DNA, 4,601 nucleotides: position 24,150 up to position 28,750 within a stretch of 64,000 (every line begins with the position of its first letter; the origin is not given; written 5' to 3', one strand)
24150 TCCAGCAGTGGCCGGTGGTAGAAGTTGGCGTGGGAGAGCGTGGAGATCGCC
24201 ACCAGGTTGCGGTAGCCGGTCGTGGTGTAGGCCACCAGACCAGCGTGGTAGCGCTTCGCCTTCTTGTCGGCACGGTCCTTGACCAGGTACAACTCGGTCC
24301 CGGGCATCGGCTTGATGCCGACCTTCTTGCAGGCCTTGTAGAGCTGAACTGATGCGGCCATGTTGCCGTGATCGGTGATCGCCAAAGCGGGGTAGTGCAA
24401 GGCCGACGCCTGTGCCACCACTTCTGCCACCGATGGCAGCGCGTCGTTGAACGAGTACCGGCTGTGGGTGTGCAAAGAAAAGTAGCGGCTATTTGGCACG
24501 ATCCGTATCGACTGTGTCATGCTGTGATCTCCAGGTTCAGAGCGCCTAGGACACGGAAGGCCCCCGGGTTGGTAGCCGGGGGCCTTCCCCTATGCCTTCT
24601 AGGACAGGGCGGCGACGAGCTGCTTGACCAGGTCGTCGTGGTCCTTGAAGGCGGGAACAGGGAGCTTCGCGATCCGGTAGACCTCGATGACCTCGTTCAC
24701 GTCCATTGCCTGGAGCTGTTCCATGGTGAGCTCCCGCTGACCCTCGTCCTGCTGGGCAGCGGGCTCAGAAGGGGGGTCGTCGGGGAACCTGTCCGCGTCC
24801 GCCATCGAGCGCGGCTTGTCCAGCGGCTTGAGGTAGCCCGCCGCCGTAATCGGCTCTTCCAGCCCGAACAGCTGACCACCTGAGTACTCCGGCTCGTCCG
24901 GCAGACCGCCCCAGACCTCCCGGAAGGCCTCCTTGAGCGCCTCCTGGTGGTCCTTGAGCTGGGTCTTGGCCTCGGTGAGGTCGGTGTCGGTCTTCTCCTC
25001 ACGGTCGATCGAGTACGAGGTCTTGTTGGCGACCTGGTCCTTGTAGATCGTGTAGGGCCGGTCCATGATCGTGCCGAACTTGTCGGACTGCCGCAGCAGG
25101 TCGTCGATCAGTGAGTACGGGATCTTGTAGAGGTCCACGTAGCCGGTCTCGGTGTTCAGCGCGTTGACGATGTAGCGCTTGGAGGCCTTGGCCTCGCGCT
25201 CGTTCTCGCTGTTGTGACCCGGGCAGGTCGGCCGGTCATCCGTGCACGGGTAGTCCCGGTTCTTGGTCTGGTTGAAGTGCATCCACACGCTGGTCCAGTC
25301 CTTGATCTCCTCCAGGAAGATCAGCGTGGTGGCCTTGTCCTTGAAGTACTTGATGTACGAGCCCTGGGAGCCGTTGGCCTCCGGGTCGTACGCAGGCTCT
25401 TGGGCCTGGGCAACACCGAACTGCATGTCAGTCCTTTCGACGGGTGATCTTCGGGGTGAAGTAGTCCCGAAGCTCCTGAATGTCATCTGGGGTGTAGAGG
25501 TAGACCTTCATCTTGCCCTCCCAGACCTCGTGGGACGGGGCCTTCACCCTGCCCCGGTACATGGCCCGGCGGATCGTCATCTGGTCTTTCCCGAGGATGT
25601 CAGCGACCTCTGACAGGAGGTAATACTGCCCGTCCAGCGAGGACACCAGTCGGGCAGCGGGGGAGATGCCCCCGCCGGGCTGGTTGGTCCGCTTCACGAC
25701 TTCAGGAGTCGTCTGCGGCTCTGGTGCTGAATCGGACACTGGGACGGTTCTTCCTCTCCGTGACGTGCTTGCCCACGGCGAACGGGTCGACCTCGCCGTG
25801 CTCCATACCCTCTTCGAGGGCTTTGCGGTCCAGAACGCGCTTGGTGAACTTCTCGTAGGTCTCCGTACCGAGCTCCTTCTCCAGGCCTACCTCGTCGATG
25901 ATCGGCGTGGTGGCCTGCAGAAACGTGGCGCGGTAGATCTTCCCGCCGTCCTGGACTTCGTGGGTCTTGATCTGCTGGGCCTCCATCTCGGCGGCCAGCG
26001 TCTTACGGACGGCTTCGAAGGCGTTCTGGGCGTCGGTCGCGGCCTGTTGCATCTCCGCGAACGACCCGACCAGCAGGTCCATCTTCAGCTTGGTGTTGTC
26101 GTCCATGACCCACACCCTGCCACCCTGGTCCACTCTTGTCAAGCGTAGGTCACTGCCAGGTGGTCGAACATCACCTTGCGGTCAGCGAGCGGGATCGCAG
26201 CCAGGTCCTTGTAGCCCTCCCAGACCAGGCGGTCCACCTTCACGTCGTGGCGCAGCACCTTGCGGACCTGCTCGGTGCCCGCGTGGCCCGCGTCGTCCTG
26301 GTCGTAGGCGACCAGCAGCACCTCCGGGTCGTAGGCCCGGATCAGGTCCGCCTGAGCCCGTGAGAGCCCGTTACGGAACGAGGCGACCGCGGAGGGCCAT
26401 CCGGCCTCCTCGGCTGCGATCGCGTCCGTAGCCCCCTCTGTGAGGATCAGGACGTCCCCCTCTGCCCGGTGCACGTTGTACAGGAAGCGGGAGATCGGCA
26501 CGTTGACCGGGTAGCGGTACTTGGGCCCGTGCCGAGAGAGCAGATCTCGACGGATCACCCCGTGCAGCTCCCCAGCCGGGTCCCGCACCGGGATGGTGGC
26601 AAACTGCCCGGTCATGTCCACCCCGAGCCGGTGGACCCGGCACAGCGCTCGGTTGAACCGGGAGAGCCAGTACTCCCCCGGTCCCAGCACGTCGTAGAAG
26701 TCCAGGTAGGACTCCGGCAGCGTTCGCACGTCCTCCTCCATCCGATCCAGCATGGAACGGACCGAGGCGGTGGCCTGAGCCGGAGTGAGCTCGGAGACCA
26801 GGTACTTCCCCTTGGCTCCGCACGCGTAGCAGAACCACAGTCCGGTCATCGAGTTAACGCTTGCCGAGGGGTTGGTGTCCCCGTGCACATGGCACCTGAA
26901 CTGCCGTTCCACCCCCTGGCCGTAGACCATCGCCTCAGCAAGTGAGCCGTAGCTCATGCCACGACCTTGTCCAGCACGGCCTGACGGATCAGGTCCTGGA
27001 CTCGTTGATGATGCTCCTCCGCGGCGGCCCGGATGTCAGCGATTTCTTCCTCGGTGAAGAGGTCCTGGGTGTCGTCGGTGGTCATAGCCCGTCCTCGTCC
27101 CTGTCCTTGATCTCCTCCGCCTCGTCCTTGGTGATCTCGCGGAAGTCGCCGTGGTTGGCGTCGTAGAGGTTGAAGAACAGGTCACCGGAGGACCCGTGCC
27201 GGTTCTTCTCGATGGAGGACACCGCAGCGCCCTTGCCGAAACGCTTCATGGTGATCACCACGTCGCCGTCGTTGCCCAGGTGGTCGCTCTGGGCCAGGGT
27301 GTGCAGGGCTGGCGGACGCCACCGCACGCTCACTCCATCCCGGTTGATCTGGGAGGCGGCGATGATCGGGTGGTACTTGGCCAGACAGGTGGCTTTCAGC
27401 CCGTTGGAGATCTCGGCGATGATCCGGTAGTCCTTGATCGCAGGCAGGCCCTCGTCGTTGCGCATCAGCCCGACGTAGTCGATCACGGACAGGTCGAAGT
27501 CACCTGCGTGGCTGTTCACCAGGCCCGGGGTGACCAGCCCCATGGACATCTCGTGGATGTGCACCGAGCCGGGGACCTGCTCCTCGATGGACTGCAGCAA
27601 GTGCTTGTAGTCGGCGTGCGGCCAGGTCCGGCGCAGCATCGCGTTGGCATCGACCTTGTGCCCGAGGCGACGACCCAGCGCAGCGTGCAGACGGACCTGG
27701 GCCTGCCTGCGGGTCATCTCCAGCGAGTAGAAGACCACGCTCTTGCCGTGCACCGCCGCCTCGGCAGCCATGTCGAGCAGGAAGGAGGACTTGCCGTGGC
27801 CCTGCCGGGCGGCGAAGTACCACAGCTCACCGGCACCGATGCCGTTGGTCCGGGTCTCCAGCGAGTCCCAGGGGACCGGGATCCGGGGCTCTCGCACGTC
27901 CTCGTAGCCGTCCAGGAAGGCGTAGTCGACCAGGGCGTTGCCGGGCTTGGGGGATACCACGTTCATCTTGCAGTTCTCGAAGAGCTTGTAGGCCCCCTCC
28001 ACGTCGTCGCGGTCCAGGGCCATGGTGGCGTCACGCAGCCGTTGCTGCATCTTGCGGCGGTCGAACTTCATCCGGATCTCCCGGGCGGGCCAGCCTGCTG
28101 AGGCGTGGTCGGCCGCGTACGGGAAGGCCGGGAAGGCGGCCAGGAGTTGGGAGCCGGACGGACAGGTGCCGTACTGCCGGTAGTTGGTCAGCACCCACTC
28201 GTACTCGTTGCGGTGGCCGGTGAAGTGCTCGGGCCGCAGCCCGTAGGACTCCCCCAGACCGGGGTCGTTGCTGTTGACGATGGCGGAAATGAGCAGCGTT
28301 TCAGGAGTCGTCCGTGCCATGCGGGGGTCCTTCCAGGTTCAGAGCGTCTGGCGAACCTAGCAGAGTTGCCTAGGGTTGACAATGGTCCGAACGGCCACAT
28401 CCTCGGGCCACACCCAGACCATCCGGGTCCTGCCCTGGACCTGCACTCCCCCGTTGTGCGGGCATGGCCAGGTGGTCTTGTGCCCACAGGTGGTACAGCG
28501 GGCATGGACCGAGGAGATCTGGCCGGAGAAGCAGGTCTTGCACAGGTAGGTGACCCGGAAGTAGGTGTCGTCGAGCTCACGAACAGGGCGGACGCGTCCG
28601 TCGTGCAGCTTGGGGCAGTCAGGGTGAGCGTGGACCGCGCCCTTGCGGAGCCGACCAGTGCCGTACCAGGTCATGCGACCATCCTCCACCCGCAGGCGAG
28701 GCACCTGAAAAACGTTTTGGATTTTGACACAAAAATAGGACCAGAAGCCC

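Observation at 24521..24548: Conserved 15-nt leader motif upstream of both dnaE and dnaB start codons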

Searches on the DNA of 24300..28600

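Call 40: search_rna_families(source=window, start=24300, end=28600, threshold=evalue, max_evalue=5)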
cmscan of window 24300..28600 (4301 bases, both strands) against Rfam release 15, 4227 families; matches with E-value up to 5: 2.
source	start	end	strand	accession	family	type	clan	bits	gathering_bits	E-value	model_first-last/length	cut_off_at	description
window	26268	26330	+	RF01782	ASpks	Gene; antisense;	-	23.2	52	0.38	1-75/75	no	ASpks TB sRNA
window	24546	24607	+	RF00959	mir-612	Gene; miRNA;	-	20.2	100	3.2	1-86/86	no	mir-612 microRNA precursor family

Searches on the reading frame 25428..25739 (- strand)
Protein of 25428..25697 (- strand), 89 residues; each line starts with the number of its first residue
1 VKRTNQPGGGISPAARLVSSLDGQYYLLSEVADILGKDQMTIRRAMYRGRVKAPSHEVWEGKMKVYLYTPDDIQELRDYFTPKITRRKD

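Call 76: search_solved_structures(query=A3, max_evalue=1)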
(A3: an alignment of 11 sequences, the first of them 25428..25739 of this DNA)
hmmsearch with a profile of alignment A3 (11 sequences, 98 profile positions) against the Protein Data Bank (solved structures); distinct sequences matched with E-value up to 1: 1.
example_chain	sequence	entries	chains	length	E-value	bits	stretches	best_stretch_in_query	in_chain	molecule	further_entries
7l7b_E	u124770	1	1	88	0.19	15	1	24-85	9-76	DNA-directed RNA polymerase subunit omega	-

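Call 83: predict_structure(protein=window:25428-25697:-)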
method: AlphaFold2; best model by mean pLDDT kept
length: 89 residues; sequences in the alignment: 1
mean_pLDDT: 72.5   pTM: 0.58
mean pLDDT of the five models: 72.5, 71.9, 71.6, 70.7, 69.6
residues with pLDDT >= 90: 4; 70-90: 52; 50-70: 22; < 50: 11
segments of 3 or more residues with pLDDT < 50: 1-3, 7-10
pLDDT, mean of each block of 10 residues (from residue 1): 47 52 75 89 82 77 83 87 59
secondary structure, 60 per line:
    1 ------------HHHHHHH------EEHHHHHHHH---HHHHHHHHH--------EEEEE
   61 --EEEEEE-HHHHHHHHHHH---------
elements in order: H13-19 H28-35 H39-47 E56-60 E63-68 H70-80

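Call 87: fold_search(model_id=the predicted structure, library=pdb)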
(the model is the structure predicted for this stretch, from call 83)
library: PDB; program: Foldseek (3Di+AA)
matches with E <= 10: 846; with E <= 0.001: 0
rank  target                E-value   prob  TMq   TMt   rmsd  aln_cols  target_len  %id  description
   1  5i44_B                2.3e-02  1.00  0.52  0.66   2.6        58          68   21  Structure of RacA-DNA complex; P21 form (released 2016-05-04)
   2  5i44_A                2.3e-02  1.00  0.50  0.65   2.7        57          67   21  Structure of RacA-DNA complex; P21 form (released 2016-05-04)
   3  5d90_C                5.3e-02  1.00  0.45  0.31   3.1        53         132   23  Crystal structure of HiNmlR, a MerR family regulator lacking the sensor domain, bound to promoter DNA (released 2016-06-29)
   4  1r8d_B                6.0e-02  1.00  0.52  0.44   1.9        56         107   21  Crystal Structure of MtaN Bound to DNA (released 2004-08-17)
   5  5d90_B                7.7e-02  0.99  0.45  0.33   3.5        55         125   24  Crystal structure of HiNmlR, a MerR family regulator lacking the sensor domain, bound to promoter DNA (released 2016-06-29)
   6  5d90_A                7.7e-02  0.99  0.45  0.33   3.4        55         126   24  Crystal structure of HiNmlR, a MerR family regulator lacking the sensor domain, bound to promoter DNA (released 2016-06-29)
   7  7xn2                  8.2e-02  1.00  0.51  0.32   2.3        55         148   20  Crystal structure of CvkR, a novel MerR-type transcriptional regulator (released 2023-03-08)
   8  8dgl_A                9.9e-02  0.87  0.42  0.52   8.4        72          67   15  Crystal Structure of the RdfS Excisionase (released 2022-10-05)
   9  5i44_G                1.1e-01  0.99  0.47  0.59   2.7        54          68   20  Structure of RacA-DNA complex; P21 form (released 2016-05-04)
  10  6ama_B                1.1e-01  0.96  0.41  0.60   2.8        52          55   17  Structure of S. coelicolor/S. venezuelae BldC-smeA-ssfA complex to 3.09 Angstrom (released 2018-03-28)
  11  6o8k                  1.1e-01  0.63  0.36  0.34   5.7        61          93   20  Crystal Structure of apo and reduced Sulfide-responsive transcriptional repressor (SqrR) from Rhodobacter capsulatus. (released 2020-04-01)
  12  6ama_Y                1.2e-01  0.93  0.41  0.59   3.3        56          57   18  Structure of S. coelicolor/S. venezuelae BldC-smeA-ssfA complex to 3.09 Angstrom (released 2018-03-28)
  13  3d6y_A                1.3e-01  0.99  0.48  0.17   2.3        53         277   19  Crystal structure of R275E mutant of BMRR bound to DNA and berberine (released 2008-08-26)
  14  3hh0_A                1.4e-01  1.00  0.51  0.35   1.7        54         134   24  Crystal structure of a transcriptional regulator, MerR family from Bacillus cereus (released 2009-05-26)
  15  5d8c_B                1.5e-01  0.98  0.45  0.32   3.2        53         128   23  Crystal structure of HiNmlR, a MerR family regulator lacking the sensor domain, bound to promoter DNA (released 2016-06-29)
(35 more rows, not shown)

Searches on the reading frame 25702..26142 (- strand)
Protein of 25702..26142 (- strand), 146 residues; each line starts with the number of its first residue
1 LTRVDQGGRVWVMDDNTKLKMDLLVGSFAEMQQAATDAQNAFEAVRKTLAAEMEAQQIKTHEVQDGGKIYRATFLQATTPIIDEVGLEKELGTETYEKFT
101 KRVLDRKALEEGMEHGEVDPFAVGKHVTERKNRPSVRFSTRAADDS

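Call 55: search_protein_families(library=pfam, proteins=[window:25702-26142:-], max_evalue=0.05)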
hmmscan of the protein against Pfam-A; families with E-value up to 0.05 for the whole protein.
window:25702-26142:- (146 aa): 3 families
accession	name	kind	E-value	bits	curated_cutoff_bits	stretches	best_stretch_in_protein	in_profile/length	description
PF23984.1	DUF7307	-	0.00044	20.6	27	1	28-87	16-76/129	Pam3 gp33-like protein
PF07511.17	DUF1525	-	0.004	17.7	24.1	1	4-54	16-66/113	Protein of unknown function (DUF1525)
PF05565.16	Sipho_Gp157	-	0.0064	16.9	28.6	1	30-122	65-151/162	Siphovirus Gp157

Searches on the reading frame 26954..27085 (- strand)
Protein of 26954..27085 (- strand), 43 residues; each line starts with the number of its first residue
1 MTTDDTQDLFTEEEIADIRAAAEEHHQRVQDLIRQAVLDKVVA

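Call 55: search_protein_families(library=pfam, proteins=[window:26954-27085:-], max_evalue=0.05)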
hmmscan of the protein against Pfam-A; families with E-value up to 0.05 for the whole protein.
window:26954-27085:- (43 aa): 2 families
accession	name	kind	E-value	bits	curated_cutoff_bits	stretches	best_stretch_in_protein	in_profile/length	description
PF21983.2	NikA-like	-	0.00053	20.5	27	1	10-41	11-42/72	Mobilization protein NikA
PF19807.5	DUF6290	-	0.0037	17.9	27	1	10-41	8-39/72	Family of unknown function (DUF6290)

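Call 77: search_solved_structures(query=A4, max_evalue=1)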
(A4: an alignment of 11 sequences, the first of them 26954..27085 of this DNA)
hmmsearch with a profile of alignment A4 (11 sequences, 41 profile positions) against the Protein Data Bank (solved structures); distinct sequences matched with E-value up to 1: 12.
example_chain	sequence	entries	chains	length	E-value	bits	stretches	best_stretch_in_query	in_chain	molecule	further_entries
7udt_G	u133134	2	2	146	0.13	15.1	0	1-17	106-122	regulatory light chain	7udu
1svv_A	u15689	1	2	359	0.18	14.6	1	7-24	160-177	THREONINE ALDOLASE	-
9z3z_D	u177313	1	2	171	0.19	14.6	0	1-17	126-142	Myosin regulatory light chain 12B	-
9syu_E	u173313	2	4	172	0.2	14.6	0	1-17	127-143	Myosin regulatory light polypeptide 9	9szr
9z3w_D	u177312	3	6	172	0.2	14.5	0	1-17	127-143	Myosin regulatory light chain 12B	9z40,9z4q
6x0a_a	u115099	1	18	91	0.26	14.2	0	26-40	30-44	Putative addiction module antidote protein, CopG/Arc/MetJ family chimera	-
2jxg_A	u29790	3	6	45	0.29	14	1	14-39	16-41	Proline dehydrogenase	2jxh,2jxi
3j04_B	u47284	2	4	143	0.37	13.7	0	1-16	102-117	Myosin regulatory light chain 2, smooth muscle major isoform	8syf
7mf3_D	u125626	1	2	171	0.52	13.2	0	1-16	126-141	Myosin regulatory light chain 2, smooth muscle major isoform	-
6xe9_C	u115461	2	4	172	0.53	13.2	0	1-16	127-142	Myosin light chain 9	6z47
9mrb_A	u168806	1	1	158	0.72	12.8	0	9-21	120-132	dad_t1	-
5d88_A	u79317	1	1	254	0.9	12.4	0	12-31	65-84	Predicted protease of the collagenase family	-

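Call 86: predict_structure(protein=window:26954-27085:-)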
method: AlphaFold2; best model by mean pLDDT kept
length: 43 residues; sequences in the alignment: 1
mean_pLDDT: 87.0   pTM: 0.53
mean pLDDT of the five models: 87.0, 86.9, 86.7, 86.2, 84.7
residues with pLDDT >= 90: 30; 70-90: 6; 50-70: 7; < 50: 0
segments of 3 or more residues with pLDDT < 50: none
pLDDT, mean of each block of 10 residues (from residue 1): 63 93 97 96 82
secondary structure, 60 per line:
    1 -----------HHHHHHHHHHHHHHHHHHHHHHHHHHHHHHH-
elements in order: H12-42
